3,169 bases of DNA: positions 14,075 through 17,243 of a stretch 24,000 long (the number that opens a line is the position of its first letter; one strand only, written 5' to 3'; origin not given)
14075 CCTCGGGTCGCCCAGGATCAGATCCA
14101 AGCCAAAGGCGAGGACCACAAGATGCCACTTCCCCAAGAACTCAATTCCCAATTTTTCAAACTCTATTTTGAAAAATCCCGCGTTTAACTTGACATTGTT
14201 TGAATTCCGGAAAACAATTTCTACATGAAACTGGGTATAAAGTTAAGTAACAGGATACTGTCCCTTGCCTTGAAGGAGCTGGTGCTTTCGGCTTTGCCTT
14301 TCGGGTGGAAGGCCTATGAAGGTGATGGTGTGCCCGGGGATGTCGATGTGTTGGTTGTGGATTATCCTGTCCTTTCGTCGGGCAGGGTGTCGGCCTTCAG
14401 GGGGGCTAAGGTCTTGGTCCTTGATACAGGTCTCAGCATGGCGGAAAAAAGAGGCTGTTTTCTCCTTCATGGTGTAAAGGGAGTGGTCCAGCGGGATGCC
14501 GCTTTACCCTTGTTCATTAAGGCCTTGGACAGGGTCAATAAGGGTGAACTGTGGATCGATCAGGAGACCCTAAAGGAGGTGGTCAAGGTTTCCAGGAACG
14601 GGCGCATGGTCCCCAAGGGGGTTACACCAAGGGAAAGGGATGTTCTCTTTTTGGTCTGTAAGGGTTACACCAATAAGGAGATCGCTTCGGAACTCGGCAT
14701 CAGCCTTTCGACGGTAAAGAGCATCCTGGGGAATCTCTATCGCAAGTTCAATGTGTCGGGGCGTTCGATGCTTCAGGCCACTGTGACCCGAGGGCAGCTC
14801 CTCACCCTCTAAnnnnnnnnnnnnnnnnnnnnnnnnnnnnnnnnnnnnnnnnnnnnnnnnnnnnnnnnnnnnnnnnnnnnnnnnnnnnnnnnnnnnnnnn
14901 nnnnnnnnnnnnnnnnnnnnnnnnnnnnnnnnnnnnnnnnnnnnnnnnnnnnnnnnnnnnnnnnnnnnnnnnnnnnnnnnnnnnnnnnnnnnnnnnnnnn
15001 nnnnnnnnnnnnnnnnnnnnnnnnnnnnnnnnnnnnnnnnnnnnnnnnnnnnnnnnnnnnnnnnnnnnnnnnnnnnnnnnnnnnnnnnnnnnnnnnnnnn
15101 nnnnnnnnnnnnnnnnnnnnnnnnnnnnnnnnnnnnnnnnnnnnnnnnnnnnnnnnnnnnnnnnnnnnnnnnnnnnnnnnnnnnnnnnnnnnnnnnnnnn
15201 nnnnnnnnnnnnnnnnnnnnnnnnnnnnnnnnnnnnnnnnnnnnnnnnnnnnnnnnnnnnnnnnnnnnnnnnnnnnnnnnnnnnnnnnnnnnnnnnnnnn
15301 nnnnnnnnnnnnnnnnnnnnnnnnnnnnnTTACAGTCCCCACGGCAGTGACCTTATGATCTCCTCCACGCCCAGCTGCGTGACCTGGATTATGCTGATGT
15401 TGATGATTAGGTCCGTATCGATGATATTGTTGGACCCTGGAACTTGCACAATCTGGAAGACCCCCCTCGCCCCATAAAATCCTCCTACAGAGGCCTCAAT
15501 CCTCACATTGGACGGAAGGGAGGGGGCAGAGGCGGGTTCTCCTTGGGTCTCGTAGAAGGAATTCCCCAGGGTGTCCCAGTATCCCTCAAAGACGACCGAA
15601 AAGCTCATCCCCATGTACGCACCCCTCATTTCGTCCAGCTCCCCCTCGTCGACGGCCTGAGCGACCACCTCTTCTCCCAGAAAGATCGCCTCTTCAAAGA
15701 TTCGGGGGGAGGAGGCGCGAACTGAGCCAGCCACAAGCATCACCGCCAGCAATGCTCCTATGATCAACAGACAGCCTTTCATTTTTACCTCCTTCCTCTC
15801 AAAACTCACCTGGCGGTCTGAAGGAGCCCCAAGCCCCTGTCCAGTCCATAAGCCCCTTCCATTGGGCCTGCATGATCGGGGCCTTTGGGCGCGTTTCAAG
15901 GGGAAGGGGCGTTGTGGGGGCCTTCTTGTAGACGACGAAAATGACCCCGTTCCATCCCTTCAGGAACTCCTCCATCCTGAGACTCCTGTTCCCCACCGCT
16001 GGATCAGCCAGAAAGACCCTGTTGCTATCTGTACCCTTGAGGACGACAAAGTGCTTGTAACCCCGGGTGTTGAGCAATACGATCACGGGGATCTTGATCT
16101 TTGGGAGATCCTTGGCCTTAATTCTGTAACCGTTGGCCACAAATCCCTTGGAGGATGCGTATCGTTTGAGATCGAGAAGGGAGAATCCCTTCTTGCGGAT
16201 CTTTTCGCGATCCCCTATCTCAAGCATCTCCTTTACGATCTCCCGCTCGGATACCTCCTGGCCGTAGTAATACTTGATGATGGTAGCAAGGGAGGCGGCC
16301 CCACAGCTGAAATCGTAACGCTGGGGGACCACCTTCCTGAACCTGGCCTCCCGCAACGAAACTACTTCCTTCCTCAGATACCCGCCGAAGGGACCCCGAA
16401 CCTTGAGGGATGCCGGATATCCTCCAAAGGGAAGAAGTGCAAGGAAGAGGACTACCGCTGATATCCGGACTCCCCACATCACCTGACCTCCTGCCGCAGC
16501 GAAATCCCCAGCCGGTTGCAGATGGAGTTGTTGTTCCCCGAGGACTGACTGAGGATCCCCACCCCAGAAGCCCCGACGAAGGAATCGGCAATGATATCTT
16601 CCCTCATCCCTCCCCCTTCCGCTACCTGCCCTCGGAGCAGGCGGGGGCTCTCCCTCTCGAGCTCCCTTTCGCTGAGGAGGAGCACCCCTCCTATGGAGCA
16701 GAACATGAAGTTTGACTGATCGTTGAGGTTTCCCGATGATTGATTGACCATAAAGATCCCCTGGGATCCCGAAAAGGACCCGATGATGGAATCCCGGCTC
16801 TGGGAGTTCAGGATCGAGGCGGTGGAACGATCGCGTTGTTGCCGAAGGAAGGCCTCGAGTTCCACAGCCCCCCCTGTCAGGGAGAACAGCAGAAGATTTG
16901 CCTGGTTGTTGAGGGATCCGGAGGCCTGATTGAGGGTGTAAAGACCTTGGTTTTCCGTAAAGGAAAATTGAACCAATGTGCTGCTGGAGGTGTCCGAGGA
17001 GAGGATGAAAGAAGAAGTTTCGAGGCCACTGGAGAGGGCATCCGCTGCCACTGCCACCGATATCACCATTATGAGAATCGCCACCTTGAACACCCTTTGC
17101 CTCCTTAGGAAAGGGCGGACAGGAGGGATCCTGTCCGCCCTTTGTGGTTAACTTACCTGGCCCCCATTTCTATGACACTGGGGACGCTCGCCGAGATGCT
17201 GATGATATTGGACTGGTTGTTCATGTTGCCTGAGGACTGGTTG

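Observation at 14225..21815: Candidate Fap/curli-like functional-amyloid (extracellular fibre) biogenesis locus under sigma54 and c-di-GMP control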

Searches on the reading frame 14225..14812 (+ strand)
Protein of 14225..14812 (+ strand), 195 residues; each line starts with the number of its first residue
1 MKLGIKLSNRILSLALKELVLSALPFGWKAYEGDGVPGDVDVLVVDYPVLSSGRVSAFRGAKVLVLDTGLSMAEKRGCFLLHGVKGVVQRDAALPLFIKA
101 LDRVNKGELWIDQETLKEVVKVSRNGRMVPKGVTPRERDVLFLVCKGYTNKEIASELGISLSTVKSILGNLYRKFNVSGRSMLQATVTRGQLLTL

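Call 3: search_protein_families(library=pfam, proteins=[window:14225-14812:+], max_evalue=1)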
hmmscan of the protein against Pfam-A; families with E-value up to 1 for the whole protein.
window:14225-14812:+ (195 aa): 20 families
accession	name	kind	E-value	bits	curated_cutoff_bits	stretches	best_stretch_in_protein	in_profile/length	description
PF00196.25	GerE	-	3e-15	56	23.5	1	134-182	4-52/57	Bacterial regulatory proteins, luxR family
PF08281.18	Sigma70_r4_2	-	1.9e-08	34.3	25.7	1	134-166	12-45/54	Sigma-70, region 4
PF04545.22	Sigma70_r4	-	1.6e-06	27.9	24.1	1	133-168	5-41/50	Sigma-70, region 4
PF13384.12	HTH_23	-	6.4e-05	23.1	24.6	1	140-167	10-37/50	Homeodomain-like domain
PF13412.12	HTH_24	-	0.00023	21.1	21.9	1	147-171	17-41/48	Winged helix-turn-helix DNA-binding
PF13730.12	HTH_36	-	0.0021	18.3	25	1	149-171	27-49/55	Helix-turn-helix domain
PF06056.18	Terminase_5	-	0.0056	17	20.3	1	143-166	9-32/58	Putative ATPase subunit of terminase (gpP-like)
PF02796.21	HTH_7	-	0.0068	17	23.8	1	142-165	16-39/45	Helix-turn-helix domain of resolvase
PF07638.17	Sigma70_ECF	-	0.0074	16.6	21.1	1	137-166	141-170/185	ECF sigma factor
PF13518.12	HTH_28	-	0.012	16.1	25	1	143-168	8-33/52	Helix-turn-helix domain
PF09862.15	DUF2089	-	0.032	14.4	33.4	1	141-175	11-44/47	Domain of unknown function (DUF2089)-HTH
PF13936.12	HTH_38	-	0.036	14.2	27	1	143-164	16-37/44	Helix-turn-helix domain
PF04967.18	HTH_10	-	0.077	13.3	23.1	1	147-171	23-47/53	HTH DNA binding domain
PF24409.1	wHTH-PRTase_assc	-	0.079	13.5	27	1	140-171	3-35/83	wHTH-PRTase associated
PF01381.28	HTH_3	-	0.1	13.1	23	1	146-167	8-29/55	Helix-turn-helix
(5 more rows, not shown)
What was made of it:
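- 14225..14812 (+): LuxR/FixJ-family regulator (195 aa) with an atypical receiver-like N-terminus. It is convergent with the operon and overlaps its last gene by 4 nt. GerE HTH E 3e-15 (call 3).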

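Call 4: search_protein_families(library=ncbifam, proteins=[window:14225-14812:+], max_evalue=1)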
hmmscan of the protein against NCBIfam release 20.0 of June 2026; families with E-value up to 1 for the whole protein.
window:14225-14812:+ (195 aa): 45 families (the best 25 are shown)
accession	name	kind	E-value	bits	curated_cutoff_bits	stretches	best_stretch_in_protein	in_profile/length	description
NF047785.1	respo_reg_MadR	equivalog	2.2e-13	50.1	300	1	80-181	96-197/209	MadR family response regulator transcription factor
NF011896.0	PRK15369.1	equivalog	1e-12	48.1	242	1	80-184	96-201/211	two component system response regulator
NF052445.1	RespRegMctR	equivalog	3.3e-12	46.3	300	1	71-183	82-195/205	two-component system response regulator MctR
NF041830.1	RR_TF_ErdR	exception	8.7e-12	45.2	390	1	83-187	99-203/213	response regulator transcription factor ErdR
NF007505.1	PRK10100.1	equivalog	3e-11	43.4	250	1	81-181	90-193/204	biofilm master transcriptional regulator CsgD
TIGR03020.2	EpsA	equivalog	5.7e-10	39.3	170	1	94-182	160-240/247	XrtB/PEP-CTERM-associated transcriptional regulator EpsA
NF007935.0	PRK10651.1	equivalog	9.6e-10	38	250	1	81-180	100-203/216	two-component system response regulator NarL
NF007708.0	PRK10403.1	equivalog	4.6e-09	36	343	1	133-187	154-206/215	nitrate/nitrite response regulator protein NarP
NF003420.0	PRK04841.1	equivalog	6.5e-09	34.4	537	1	133-182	839-888/903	HTH-type transcriptional regulator MalT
TIGR02937.1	sigma70-ECF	superfamily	1.2e-06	28.2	42.9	1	133-174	118-160/165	sigma-70 family RNA polymerase sigma factor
NF041673.1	transregRamA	equivalog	1.7e-06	27.4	500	1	132-179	218-265/280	acetate metabolism transcriptional regulator RamA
NF052366.1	photon_PedR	equivalog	4.7e-06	26.7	120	1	134-183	4-53/74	photosynthetic electron transport-dependent transcriptional regulator PedR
NF008098.0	PRK10840.1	equivalog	5e-06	26.1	235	1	83-166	102-184/216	response regulator transcription factor RcsB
NF007018.1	PRK09483.1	equivalog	1.2e-05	25.1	280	1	81-188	95-204/217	UvrY/SirA/GacA family response regulator transcription factor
NF007685.0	PRK10360.1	equivalog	1.3e-05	25.1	258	1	83-180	94-185/196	response regulator transcription factor UhpA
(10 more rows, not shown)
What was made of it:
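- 14225..14812 (+): The best NCBIfam hits are response regulators (MadR 2e-13); CsgD scores only 43 bits against a cut-off of 250 (call 4).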

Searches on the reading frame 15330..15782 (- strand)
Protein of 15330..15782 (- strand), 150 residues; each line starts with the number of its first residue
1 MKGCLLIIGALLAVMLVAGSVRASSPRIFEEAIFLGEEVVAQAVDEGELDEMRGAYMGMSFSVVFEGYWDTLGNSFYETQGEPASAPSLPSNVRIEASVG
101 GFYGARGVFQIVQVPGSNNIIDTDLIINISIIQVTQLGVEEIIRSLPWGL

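Call 27: search_protein_families(library=ncbifam, proteins=[window:15330-15782:-], max_evalue=0.01)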
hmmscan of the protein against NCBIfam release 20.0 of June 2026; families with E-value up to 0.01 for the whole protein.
window:15330-15782:- (150 aa): 0 families
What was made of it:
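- On Fap functional amyloid system: The window protein has no direct hit (call 27).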

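Call 48: find_homologous_proteins(query=window:15330-15782:-, max_evalue=0.001)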
Query window:15330-15782:- (150 aa): 1 proteins with E <= 0.001 among 46 candidates.
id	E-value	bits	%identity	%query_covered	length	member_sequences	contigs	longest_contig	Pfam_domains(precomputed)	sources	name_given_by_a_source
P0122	2.8e-90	317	100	100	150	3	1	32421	-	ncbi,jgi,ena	-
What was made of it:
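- Tried and rejected: The search with the 150-aa protein found only itself (call 48).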

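Call 51: search_protein_families(library=ncbifam, alignment_id=A2, max_evalue=0.1)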
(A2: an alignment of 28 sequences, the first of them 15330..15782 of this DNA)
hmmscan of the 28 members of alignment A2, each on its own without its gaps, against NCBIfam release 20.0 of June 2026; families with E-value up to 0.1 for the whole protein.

A. member 1, window:15330-15782:- (150 aa): 0 families

B. families by the number of members that match (of 28 scanned): 8 families
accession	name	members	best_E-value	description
NF058559.1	FblAmlydFapE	16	2.3e-12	fibril amyloid subunit FapE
NF058557.1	FblAmlydFapB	3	0.0028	fibril amyloid subunit FapB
NF037978.1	T2SS_GspB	1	0.013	type II secretion system assembly factor GspB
TIGR03949.1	bact_IIb_cerein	1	0.021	class IIb bacteriocin, lactobin A/cerein 7B family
NF002913.0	PRK03522.2-6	1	0.06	23S rRNA (uracil(747)-C(5))-methyltransferase RlmC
TIGR03726.1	strep_RK_lipo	1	0.079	putative cross-wall-targeting lipoprotein signal domain-containing protein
TIGR01168.1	YSIRK_signal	1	0.082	YSIRK-type signal peptide-containing protein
NF052603.1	penta_Alr5209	1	0.082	Alr5209 family pentapeptide repeat protein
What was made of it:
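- One FapE-like homologue weakly hits a class IIb bacteriocin leader model (E 0.02, call 51).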

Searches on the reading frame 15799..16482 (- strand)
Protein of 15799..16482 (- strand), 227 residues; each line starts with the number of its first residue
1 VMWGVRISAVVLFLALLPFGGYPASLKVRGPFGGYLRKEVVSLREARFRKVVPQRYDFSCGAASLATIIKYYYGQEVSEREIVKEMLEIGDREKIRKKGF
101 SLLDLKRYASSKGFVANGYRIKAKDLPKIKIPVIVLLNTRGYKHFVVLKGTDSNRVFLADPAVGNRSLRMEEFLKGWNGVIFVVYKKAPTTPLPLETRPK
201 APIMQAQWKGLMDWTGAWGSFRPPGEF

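Call 3: search_protein_families(library=pfam, proteins=[window:15799-16482:-], max_evalue=1)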
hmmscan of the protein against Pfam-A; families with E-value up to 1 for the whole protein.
window:15799-16482:- (227 aa): 4 families
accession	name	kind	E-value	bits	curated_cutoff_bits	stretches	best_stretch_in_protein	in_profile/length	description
PF03412.21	Peptidase_C39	-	5.4e-27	94.7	22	1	50-187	3-131/133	Peptidase C39 family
PF13529.12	Peptidase_C39_2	-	5.9e-05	24.1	24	1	59-162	15-143/143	Peptidase_C39 like family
PF12385.14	Peptidase_C70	-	0.00012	22.4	19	1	57-173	17-136/141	Papain-like cysteine protease AvrRpt2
PF11814.14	DUF3335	-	0.089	12.7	25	0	53-72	5-24/206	Peptidase_C39 like family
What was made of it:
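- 15799..16482 (-): FapD-like periplasmic C39 cysteine peptidase (226-227 aa). Peptidase_C39 E 5e-27 (call 3).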

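Call 4: search_protein_families(library=ncbifam, proteins=[window:15799-16482:-], max_evalue=1)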
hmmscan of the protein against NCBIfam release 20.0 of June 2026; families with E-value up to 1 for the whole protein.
window:15799-16482:- (227 aa): 9 families
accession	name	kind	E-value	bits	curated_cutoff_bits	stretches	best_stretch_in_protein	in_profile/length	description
NF058616.2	C39_FapD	equivalog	1.6e-57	194.3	330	1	26-187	20-181/224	fibril amyloid maturation endopeptidase FapD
NF050078.1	pilus_FilB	exception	3.2e-37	128.4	475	1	43-184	55-198/277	putative pilus system C39 family peptidase FilB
TIGR03796.1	NHLM_micro_ABC1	equivalog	5e-20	71.3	853.3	1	58-186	11-128/710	NHLP family bacteriocin export ABC transporter peptidase/permease/ATPase subunit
NF045998.1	cleave_ABC_plasm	equivalog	4.3e-16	58.3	500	1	60-188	8-132/673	Mbov_0121 family peptidase domain-containing ABC transporter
TIGR01193.1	bacteriocin_ABC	subfamily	3.2e-06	25.9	523.85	1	59-188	6-132/708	peptide cleavage/export ABC transporter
TIGR03375.1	type_I_sec_LssB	subfamily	0.0028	16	693.1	1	72-188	13-122/696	type I secretion system permease/ATPase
NF033920.0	C39_PA2778_fam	equivalog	0.043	13.2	150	1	57-177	12-134/255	PA2778 family cysteine peptidase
TIGR01846.1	type_I_sec_HlyB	subfamily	0.079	11.2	725.55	1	95-190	27-119/694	type I secretion system permease/ATPase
NF010386.0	PRK13813.1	equivalog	0.17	11.5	208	1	61-122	92-152/216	orotidine 5'-phosphate decarboxylase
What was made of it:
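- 15799..16482 (-): NCBIfam FapD E 1.6e-57 at 194 bits (cut-off 330), ahead of FilB at 128 bits (call 4).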

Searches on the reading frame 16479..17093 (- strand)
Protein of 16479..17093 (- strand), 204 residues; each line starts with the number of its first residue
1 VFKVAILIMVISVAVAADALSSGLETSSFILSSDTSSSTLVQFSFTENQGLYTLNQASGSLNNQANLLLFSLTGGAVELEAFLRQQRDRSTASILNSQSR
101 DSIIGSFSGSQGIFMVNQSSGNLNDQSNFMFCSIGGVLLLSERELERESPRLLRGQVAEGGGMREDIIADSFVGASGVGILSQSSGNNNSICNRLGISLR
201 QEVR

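Call 3: search_protein_families(library=pfam, proteins=[window:16479-17093:-], max_evalue=1)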
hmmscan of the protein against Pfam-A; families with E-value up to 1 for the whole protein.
window:16479-17093:- (204 aa): 0 families

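Call 4: search_protein_families(library=ncbifam, proteins=[window:16479-17093:-], max_evalue=1)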
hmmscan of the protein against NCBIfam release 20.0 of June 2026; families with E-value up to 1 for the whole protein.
window:16479-17093:- (204 aa): 3 families
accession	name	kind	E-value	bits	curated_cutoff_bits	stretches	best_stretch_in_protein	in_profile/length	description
NF058557.1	FblAmlydFapB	equivalog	1.5e-11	44.2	190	1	28-198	16-188/190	fibril amyloid subunit FapB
NF058558.2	AmldFbnFapC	equivalog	4.1e-07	30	195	1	15-130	41-163/321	amyloid-like fimbrin subunit FapC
NF050797.1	blaCESS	exception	0.13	11.5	525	1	61-94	137-169/296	CESS family extended-spectrum class A beta-lactamase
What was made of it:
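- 16479..17093 (-): FapB-like three-repeat subunit (204 aa), the putative nucleator. NCBIfam FapB E 1.5e-11 over nearly the full model (positions 16-188 of 190), better than FapC at 4e-7 (call 4).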
